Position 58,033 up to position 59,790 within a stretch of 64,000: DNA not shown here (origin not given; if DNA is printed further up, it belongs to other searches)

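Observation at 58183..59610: Wza export domain fused in-frame to an S24/S26 peptidase-like domain carrying a His in place of the catalytic Lys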

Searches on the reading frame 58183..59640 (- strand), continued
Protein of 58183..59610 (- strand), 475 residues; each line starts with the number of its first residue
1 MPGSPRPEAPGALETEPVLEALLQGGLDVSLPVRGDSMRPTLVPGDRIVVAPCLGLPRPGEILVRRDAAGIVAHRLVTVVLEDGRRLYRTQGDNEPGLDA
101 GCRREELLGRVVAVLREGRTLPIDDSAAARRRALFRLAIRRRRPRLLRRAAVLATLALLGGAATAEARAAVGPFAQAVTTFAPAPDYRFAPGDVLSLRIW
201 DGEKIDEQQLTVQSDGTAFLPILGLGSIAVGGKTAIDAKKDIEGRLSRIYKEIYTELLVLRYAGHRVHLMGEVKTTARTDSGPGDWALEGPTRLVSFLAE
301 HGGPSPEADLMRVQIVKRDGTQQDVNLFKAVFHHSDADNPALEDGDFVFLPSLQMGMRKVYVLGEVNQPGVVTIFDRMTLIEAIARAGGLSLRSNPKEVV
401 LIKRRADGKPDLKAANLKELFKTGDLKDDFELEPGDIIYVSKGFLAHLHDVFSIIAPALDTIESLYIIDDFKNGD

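Call 54: find_related_loci(query=A2, collection=genome_contigs, flank=10000)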
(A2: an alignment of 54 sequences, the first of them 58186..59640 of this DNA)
Query A2 (485 aa) in genome_contigs; peptide patterns used: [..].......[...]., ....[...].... (x = any residue, [..] = any of these).
110 stretches matched a pattern; 20 encode a relative of the query (tblastn E <= 1e-3); 20 distinct loci.
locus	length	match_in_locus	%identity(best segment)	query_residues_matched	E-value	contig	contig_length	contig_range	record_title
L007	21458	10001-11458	95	1-485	0e+0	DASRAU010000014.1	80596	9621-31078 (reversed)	MAG TPA_asm: Verrucomicrobiia bacterium isolate SMAG_U11126 k141_1030964, whole genome shotgun sequence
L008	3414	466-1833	64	24-483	0e+0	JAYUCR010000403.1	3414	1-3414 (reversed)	MAG: Acidobacteriota bacterium isolate GFS_6995 GFS_6995_402, whole genome shotgun sequence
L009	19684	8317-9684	65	22-483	5e-180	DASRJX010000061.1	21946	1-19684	MAG TPA_asm: Candidatus Cryosericum sp. isolate SMAG_U10147 k141_2875910, whole genome shotgun sequence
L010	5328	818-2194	64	27-485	1e-170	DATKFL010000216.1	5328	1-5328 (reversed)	MAG TPA_asm: Dongiaceae bacterium isolate SMAG_U14524 k141_5718684, whole genome shotgun sequence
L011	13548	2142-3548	56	8-483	6e-159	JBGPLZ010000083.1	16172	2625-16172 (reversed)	MAG: Acidobacteriota bacterium isolate OBJ_0618_7090110_25 k141_2734073_length_16172_cov_16.0050, whole genome shotgun s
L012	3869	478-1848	56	27-483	3e-164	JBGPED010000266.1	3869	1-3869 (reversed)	MAG: Acidobacteriota bacterium isolate OBJ_0618_7090110_99 k141_8878718_length_3869_cov_18.7720, whole genome shotgun se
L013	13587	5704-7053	54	23-483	3e-157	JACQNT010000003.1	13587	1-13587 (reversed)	MAG: Acidobacteria bacterium isolate NC_groundwater_1262_Ag_S-0.2um_70_65 S_p2_S4_coassembly_k141_60459, whole genome sh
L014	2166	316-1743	55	1-483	1e-168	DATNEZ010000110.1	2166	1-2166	MAG TPA_asm: Candidatus Binatia bacterium isolate SMAG_U11281 k141_1859307, whole genome shotgun sequence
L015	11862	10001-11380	56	24-483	1e-155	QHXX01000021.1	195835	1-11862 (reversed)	MAG: Acidobacteria bacterium isolate gp22 AA4 14_0903_16_40cm_scaffold_180_curated, whole genome shotgun sequence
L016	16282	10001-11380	57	24-483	2e-155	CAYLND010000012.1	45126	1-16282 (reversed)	MAG TPA_asm: uncultured Acidobacteriota bacterium isolate binchicken_co185_102 genome assembly, contig: NODE_1045_length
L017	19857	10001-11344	56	27-483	5e-154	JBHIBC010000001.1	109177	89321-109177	MAG: Acidobacteriota bacterium isolate K_2_bin.33 NODE_15_length_109177_cov_7.217390, whole genome shotgun sequence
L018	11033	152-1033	72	190-483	5e-146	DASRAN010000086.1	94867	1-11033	MAG TPA_asm: Patescibacteria group bacterium isolate SMAG_U11119 k141_981270, whole genome shotgun sequence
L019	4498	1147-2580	51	10-485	2e-147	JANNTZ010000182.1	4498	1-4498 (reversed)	MAG: Acidobacteriota bacterium isolate SOY_30_metabat_319 SOY_30_k141_220098, whole genome shotgun sequence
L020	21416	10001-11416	52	8-485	4e-142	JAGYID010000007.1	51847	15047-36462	MAG: Acidobacteria bacterium isolate CR_Sed_300A_bin.1 scaffold_27, whole genome shotgun sequence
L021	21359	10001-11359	55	22-483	6e-152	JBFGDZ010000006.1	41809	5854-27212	MAG: Candidatus Polarisedimenticolia bacterium isolate Mix_sand02.2020.12.D.6 k141_17013_length_41809_cov_16.1085, whole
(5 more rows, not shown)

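Call 60: search_solved_structures(query=L001:7779-10004:+, max_evalue=0.01)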
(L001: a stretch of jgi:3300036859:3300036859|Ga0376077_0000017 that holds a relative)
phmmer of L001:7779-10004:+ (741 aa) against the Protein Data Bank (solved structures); distinct sequences matched with E-value up to 0.01: 11.
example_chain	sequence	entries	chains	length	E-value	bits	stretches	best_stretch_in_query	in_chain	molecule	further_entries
6ejf_A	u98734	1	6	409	5.2e-08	35.3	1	144-359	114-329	Type IV pilus assembly protein PilF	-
5it5_F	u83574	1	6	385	5.6e-08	35.2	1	144-359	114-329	ATP binding motif-containing protein PilF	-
5oiu_A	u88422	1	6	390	5.8e-08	35.2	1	144-359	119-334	Type IV pilus assembly protein PilF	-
5zfr_A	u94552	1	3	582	1.4e-06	30.6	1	146-359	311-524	Type IV pilus biogenesis ATPase PilB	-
4pht_A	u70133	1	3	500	6.1e-06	28.5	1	107-390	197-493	General secretory pathway protein E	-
6olj_C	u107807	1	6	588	1.9e-05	26.9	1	146-359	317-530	Type IV pilus biogenesis ATPase PilB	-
5tsg_B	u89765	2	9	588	2.1e-05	26.7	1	146-359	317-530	Type IV pilus biogenesis ATPase PilB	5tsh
3jc8_Ba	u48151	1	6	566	0.00028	23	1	148-359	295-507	Type IV-A pilus assembly ATPase PilB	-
1p9r_A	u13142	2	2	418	0.0011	21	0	107-361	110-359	General secretion pathway protein E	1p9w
4ksr_A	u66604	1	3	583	0.0016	20.5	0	107-391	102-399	Type II secretion system protein E, Hemolysin-coregulated protein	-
4kss_A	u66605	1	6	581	0.0023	20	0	107-361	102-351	Type II secretion system protein E, hemolysin-coregulated protein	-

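Call 61: search_protein_families(library=pfam, proteins=[L001:7779-10004:+, L013:3446-5668:+, L001:3410-4552:+, L001:6327-7262:+], max_evalue=1)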
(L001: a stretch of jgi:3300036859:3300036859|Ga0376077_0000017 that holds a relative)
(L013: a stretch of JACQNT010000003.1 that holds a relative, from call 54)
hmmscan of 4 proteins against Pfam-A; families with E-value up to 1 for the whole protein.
L001:7779-10004:+ (741 aa): 6 families
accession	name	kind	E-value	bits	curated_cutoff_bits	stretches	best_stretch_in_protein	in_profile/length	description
PF00437.27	T2SSE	-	4.5e-08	32.6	24.9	2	145-190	120-165/370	Type II/IV secretion system protein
PF01966.28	HD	-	0.00064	20.4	22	1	506-543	2-38/116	HD domain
PF13191.12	AAA_16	-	0.016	16.2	32.6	1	156-281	12-126/167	AAA ATPase domain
PF03553.21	Na_H_antiporter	-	0.11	12.2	23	1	506-562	215-271/303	Na+/H+ antiporter family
PF08668.18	HDOD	-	0.13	12.1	22.9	1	505-544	95-133/196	HDOD domain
PF06414.18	Zeta_toxin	-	0.26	11.2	22.3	1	169-213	18-59/199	Zeta toxin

L013:3446-5668:+ (741 aa): 5 families
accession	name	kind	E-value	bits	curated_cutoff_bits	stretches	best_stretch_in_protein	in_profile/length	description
PF00437.27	T2SSE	-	3e-10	39.7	24.9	2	146-195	121-170/370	Type II/IV secretion system protein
PF01966.28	HD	-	1.7e-05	25.5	22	1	511-550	2-40/116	HD domain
PF15519.11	RBM39linker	-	0.012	16.8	23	1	421-471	23-75/81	linker between RRM2 and RRM3 domains in RBM39 protein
PF13191.12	AAA_16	-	0.023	15.7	32.6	1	156-292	12-136/167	AAA ATPase domain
PF08668.18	HDOD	-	0.039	13.9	22.9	1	506-548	91-132/196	HDOD domain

L001:3410-4552:+ (380 aa): 1 family
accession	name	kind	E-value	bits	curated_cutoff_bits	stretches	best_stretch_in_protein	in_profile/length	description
PF14907.12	NTP_transf_5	-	5.2e-35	121.7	31.2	1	49-283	6-245/249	Uncharacterised nucleotidyltransferase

L001:6327-7262:+ (311 aa): 6 families
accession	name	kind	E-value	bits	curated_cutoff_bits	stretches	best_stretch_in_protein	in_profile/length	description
PF07475.17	Hpr_kinase_C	-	2.7e-06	27.5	33.3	1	149-201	8-59/171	HPr Serine kinase C-terminal domain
PF13671.12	AAA_33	-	0.002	18.9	27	1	162-194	2-34/143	AAA domain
PF13238.12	AAA_18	-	0.028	15.3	29.4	1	162-185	1-24/128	AAA domain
PF13555.12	AAA_29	-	0.031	14.5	27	1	155-174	17-37/61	P-loop containing region of AAA domain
PF13521.12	AAA_28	-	0.1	13.2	27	1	162-186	2-27/164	AAA domain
PF00005.33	ABC_tran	-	0.12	13.5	25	1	159-180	11-32/137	ABC transporter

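Call 65: find_encoding_contigs(protein=P0040, flank=3000, max_places=2)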
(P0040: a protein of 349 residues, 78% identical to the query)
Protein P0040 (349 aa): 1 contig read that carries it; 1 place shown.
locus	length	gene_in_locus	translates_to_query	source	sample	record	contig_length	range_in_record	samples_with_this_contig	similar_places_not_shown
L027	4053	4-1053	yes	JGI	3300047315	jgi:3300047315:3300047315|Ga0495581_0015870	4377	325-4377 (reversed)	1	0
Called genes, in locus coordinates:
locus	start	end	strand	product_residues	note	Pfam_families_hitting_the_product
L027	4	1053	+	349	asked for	PF02563:Poly_export, PF10531:SLBB, PF22461:SLBB_2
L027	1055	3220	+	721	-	PF02706:Wzz (weak), PF13807:GNVR, PF01656:CbiA, PF10609:ParA (faint), PF13614:AAA_31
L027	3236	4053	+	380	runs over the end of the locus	?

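Call 66: find_encoding_contigs(protein=P0091, flank=6000, max_places=2)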
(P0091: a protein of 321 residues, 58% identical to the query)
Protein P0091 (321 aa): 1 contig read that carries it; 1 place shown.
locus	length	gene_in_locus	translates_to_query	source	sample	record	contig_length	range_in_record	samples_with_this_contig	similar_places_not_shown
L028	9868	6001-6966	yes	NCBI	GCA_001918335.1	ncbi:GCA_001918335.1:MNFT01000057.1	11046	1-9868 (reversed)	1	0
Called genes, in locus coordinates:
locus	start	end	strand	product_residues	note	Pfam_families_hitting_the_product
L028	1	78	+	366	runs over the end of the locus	-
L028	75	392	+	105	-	PF05402:PqqD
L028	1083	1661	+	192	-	-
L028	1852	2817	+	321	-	PF27840:ScmC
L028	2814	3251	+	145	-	PF00072:Response_reg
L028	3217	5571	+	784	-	PF00437:T2SSE (faint)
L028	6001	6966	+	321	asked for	PF02563:Poly_export, PF10531:SLBB, PF22461:SLBB_2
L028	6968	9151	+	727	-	PF02706:Wzz (weak), PF13807:GNVR, PF01656:CbiA, PF10609:ParA (weak), PF13614:AAA_31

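Call 83: fold_search(model_id=the predicted structure, library=pdb)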
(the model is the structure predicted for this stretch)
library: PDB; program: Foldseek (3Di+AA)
matches with E <= 10: 885; with E <= 0.001: 12
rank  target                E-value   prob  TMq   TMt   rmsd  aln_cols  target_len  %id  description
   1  2j58_A                6.3e-20  1.00  0.34  0.44  11.8       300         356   25  The structure of Wza (released 2006-11-06)
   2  9r64_A                9.3e-20  1.00  0.34  0.44  12.1       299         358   23  CPS secretion pathway Wza-Wzc_C1 (Conf 0) (released 2026-03-04)
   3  2w8h_A                1.9e-19  1.00  0.34  0.48   6.8       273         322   26  Crystal structure of spin labeled Wza24-345. (released 2009-02-10)
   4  9r68_A                3.4e-19  1.00  0.34  0.44  12.1       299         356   23  CPS secretion pathway Wza-Wzc_C1 (Conf 2) (released 2026-03-04)
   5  2w8i_A                1.5e-18  1.00  0.34  0.48   6.9       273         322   26  Crystal structure of Wza24-345. (released 2009-02-10)
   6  9r60_A                1.5e-18  1.00  0.34  0.45  11.6       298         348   23  CPS translocon Wza_C1 (released 2026-03-04)
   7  7xfd_A                4.9e-13  1.00  0.30  0.78   3.7       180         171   24  Polysaccharide export protein Wza (released 2022-05-04)
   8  7xff_A                3.5e-12  1.00  0.29  0.70   3.8       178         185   24  Polysaccharide export protein Wza (released 2022-05-04)
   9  7xff_B                4.6e-12  1.00  0.29  0.74   4.4       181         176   24  Polysaccharide export protein Wza (released 2022-05-04)
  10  9n9a                  1.7e-10  1.00  0.17  0.49  18.9       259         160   15  Crystal structure of Class-3 OPX WzaB from Myxococcus xanthus (released 2026-01-28)
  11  7p2q_A                3.2e-04  1.00  0.18  0.54   5.0       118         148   25  Human Signal Peptidase Complex Paralog C (SPC-C) (released 2021-10-06)
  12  3p42_B                9.3e-04  0.99  0.17  0.28  10.3       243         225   12  Structure of GfcC (YmcB), protein encoded by the E. coli group 4 capsule operon (released 2011-04-06)
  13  3p42_D                1.2e-03  0.99  0.17  0.27  10.1       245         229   11  Structure of GfcC (YmcB), protein encoded by the E. coli group 4 capsule operon (released 2011-04-06)
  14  7p2p_A                1.3e-03  1.00  0.18  0.54   4.8       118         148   24  Human Signal Peptidase Complex Paralog A (SPC-A) (released 2021-10-06)
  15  1f39_A                1.5e-03  1.00  0.15  0.60   3.9        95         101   20  CRYSTAL STRUCTURE OF THE LAMBDA REPRESSOR C-TERMINAL DOMAIN (released 2000-07-26)
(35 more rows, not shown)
